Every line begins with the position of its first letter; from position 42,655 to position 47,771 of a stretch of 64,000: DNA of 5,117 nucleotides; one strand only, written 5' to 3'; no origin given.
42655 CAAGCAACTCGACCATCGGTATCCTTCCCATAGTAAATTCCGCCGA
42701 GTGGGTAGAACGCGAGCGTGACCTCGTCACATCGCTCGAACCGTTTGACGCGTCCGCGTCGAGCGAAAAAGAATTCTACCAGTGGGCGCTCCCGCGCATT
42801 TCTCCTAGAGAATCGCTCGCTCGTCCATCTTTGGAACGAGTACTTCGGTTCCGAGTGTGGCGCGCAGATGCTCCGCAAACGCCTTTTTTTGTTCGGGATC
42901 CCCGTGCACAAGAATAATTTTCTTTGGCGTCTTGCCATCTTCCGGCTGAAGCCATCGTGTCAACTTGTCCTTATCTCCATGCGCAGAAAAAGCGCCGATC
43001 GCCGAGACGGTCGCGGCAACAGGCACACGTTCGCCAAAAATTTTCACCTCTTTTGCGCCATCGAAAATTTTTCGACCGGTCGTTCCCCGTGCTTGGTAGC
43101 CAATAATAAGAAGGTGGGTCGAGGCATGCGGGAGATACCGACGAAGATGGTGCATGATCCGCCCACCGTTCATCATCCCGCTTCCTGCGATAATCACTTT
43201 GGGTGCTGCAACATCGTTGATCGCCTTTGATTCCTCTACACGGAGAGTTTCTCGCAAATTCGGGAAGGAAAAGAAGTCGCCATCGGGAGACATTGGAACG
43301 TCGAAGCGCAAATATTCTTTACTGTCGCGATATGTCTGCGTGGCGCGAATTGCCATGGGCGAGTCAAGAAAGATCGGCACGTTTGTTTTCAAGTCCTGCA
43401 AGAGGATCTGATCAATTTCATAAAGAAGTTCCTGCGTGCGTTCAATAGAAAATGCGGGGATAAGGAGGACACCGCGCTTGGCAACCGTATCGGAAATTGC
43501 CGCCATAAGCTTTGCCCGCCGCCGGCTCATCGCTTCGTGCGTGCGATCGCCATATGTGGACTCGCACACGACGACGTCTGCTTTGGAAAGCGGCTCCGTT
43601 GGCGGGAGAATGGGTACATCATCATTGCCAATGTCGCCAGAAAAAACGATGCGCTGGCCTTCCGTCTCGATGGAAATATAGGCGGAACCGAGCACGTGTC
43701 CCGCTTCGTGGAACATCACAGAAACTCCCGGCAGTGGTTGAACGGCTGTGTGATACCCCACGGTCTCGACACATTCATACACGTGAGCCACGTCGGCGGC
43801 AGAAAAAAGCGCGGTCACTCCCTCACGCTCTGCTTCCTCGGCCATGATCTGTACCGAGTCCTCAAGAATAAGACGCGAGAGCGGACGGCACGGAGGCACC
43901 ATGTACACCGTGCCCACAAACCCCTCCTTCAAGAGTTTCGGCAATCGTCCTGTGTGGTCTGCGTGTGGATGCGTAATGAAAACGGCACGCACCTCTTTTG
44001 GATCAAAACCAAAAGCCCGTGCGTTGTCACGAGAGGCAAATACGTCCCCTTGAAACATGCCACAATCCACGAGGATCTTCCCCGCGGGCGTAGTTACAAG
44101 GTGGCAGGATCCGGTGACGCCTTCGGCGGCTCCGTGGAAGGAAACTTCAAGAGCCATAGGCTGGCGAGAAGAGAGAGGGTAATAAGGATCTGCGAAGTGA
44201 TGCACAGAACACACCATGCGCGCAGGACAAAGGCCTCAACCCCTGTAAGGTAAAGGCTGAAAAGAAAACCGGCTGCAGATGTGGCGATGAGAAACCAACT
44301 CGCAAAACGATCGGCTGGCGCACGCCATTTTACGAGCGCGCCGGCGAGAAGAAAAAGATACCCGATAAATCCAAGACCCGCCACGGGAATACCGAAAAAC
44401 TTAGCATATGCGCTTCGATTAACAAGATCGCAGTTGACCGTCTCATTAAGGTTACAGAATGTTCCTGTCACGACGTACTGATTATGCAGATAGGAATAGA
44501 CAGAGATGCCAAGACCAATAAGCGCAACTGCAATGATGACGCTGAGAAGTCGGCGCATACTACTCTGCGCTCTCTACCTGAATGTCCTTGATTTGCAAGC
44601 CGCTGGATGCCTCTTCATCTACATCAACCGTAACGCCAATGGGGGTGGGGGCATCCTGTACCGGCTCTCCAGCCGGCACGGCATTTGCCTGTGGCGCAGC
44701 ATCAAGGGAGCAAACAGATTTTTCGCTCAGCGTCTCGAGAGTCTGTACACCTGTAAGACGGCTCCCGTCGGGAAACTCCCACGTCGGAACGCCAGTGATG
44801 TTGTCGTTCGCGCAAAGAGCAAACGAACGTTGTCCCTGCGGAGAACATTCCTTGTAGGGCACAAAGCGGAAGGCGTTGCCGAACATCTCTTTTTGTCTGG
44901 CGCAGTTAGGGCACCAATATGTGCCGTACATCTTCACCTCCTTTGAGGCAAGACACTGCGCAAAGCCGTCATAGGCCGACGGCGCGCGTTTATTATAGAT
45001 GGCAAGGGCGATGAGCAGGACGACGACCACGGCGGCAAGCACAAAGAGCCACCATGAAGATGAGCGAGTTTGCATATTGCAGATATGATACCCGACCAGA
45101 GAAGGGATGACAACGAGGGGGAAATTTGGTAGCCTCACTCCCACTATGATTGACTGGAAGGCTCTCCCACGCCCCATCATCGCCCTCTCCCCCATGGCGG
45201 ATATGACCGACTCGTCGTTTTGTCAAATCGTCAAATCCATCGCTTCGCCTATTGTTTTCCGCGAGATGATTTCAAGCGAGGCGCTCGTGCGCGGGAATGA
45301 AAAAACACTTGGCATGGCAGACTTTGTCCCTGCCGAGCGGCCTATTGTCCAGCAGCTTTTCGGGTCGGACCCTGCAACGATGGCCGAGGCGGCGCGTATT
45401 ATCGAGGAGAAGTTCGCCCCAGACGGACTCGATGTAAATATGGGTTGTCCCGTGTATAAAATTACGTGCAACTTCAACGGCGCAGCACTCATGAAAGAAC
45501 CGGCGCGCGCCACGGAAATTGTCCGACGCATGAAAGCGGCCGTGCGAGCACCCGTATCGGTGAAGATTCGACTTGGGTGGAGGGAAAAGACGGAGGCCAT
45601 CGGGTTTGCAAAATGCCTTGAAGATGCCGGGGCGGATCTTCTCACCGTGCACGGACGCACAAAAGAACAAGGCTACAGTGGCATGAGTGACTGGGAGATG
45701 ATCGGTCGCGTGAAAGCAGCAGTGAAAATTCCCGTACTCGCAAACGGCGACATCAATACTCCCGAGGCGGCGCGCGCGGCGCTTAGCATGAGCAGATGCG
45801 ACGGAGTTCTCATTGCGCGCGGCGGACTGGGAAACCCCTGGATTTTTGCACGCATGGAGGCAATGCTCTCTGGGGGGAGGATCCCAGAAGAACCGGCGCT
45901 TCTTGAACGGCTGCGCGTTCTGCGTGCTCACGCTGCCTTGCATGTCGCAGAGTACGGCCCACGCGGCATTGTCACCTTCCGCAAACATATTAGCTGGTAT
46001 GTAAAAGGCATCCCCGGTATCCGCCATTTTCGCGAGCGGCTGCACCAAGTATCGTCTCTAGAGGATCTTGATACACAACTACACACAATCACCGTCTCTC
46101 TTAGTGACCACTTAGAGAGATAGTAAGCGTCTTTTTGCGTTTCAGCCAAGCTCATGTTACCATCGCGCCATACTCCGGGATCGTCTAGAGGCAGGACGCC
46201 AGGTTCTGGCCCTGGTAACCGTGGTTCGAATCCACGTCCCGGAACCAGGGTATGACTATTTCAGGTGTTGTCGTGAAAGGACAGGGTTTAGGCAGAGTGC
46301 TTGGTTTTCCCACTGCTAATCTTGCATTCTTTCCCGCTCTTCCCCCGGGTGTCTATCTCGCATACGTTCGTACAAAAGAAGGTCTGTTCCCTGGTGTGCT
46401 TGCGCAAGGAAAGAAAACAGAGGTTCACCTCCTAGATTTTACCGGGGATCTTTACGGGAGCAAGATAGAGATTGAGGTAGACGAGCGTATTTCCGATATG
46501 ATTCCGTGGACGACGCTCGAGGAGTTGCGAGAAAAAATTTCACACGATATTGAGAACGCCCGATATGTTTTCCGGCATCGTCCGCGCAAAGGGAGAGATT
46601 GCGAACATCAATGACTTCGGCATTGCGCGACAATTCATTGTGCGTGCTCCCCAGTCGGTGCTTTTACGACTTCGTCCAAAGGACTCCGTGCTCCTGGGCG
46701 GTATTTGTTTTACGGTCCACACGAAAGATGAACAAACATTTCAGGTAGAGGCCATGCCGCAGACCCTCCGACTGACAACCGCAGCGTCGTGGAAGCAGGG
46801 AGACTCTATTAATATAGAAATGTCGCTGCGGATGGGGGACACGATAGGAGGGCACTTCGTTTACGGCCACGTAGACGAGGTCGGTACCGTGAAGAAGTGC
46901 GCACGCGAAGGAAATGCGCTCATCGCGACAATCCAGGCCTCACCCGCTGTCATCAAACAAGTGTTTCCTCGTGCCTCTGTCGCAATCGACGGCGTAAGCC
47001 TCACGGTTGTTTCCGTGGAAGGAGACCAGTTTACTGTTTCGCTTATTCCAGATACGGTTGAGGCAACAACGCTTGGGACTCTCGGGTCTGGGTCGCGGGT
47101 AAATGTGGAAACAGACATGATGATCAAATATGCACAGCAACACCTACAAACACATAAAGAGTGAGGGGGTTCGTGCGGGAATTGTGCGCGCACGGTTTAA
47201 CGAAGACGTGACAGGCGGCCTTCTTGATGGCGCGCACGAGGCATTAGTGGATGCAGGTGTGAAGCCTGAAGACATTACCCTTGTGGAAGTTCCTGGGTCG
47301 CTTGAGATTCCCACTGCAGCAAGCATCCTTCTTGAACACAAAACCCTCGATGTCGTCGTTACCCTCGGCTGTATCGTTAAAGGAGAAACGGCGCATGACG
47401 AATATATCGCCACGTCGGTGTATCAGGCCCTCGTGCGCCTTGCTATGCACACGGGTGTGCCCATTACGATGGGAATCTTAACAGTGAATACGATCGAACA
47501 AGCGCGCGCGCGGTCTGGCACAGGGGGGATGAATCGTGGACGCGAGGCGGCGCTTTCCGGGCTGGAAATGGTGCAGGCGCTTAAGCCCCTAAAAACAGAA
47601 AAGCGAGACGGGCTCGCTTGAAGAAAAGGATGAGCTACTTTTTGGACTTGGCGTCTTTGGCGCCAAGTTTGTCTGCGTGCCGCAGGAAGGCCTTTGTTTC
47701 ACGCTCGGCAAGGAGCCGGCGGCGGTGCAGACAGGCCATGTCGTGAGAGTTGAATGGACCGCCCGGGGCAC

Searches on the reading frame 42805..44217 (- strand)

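Call 29: search_protein_families(library=pfam, max_evalue=0.00001, proteins=[window:42805-44217:-])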
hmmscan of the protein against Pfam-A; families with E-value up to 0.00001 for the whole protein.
window:42805-44217:- (470 aa): 5 families
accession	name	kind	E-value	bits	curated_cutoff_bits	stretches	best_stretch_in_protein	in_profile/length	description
PF10996.14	Beta-Casp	-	2.2e-34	119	27.7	1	261-384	1-120/120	Beta-Casp domain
PF00753.33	Lactamase_B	-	1.1e-18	68.4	22.7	1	34-198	4-152/196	Metallo-beta-lactamase superfamily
PF07521.17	RMMBL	-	5.6e-14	52.3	21.6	1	397-462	1-63/63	Zn-dependent metallo-hydrolase RNA specificity domain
PF16661.11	Lactamase_B_6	-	6.9e-10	39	27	1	47-195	8-161/193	Metallo-beta-lactamase superfamily domain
PF12706.13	Lactamase_B_2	-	1.1e-07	32.1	27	1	48-243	3-188/200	Beta-lactamase superfamily domain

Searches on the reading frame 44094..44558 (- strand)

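Call 29: search_protein_families(library=pfam, max_evalue=0.00001, proteins=[window:44094-44558:-])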
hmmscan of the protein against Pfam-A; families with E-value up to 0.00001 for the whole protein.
window:44094-44558:- (154 aa): 1 family
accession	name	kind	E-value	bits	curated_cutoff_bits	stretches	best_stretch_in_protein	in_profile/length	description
PF07884.19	VKOR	-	5e-26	91.9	27.5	1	7-132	2-132/134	Vitamin K epoxide reductase family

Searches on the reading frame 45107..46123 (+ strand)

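Call 29: search_protein_families(library=pfam, max_evalue=0.00001, proteins=[window:45107-46123:+])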
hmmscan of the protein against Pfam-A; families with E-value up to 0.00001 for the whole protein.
window:45107-46123:+ (338 aa): 1 family
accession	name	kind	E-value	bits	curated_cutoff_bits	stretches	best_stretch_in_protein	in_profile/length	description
PF01207.24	Dus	-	3.4e-81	273.2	20.4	1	27-326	2-303/311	Dihydrouridine synthase (Dus)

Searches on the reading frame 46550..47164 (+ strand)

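Call 29: search_protein_families(library=pfam, max_evalue=0.00001, proteins=[window:46550-47164:+])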
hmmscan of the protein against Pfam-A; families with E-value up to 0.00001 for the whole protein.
window:46550-47164:+ (204 aa): 1 family
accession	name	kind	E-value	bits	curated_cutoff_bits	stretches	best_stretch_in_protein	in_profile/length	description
PF00677.23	Lum_binding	-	5.8e-43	145.3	27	2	106-189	2-86/86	Lumazine binding domain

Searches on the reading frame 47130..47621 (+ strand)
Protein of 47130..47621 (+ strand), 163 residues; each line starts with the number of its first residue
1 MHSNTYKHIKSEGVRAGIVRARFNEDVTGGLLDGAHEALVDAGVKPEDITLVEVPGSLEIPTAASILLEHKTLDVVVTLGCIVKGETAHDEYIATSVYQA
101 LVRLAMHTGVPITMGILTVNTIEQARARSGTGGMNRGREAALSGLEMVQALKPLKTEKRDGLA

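Call 29: search_protein_families(library=pfam, max_evalue=0.00001, proteins=[window:47130-47621:+])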
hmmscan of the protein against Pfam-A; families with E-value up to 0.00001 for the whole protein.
window:47130-47621:+ (163 aa): 1 family
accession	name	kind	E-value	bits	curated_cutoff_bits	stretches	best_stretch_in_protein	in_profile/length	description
PF00885.24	DMRL_synthase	-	2.3e-47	160.8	26.7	1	14-151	2-138/139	6,7-dimethyl-8-ribityllumazine synthase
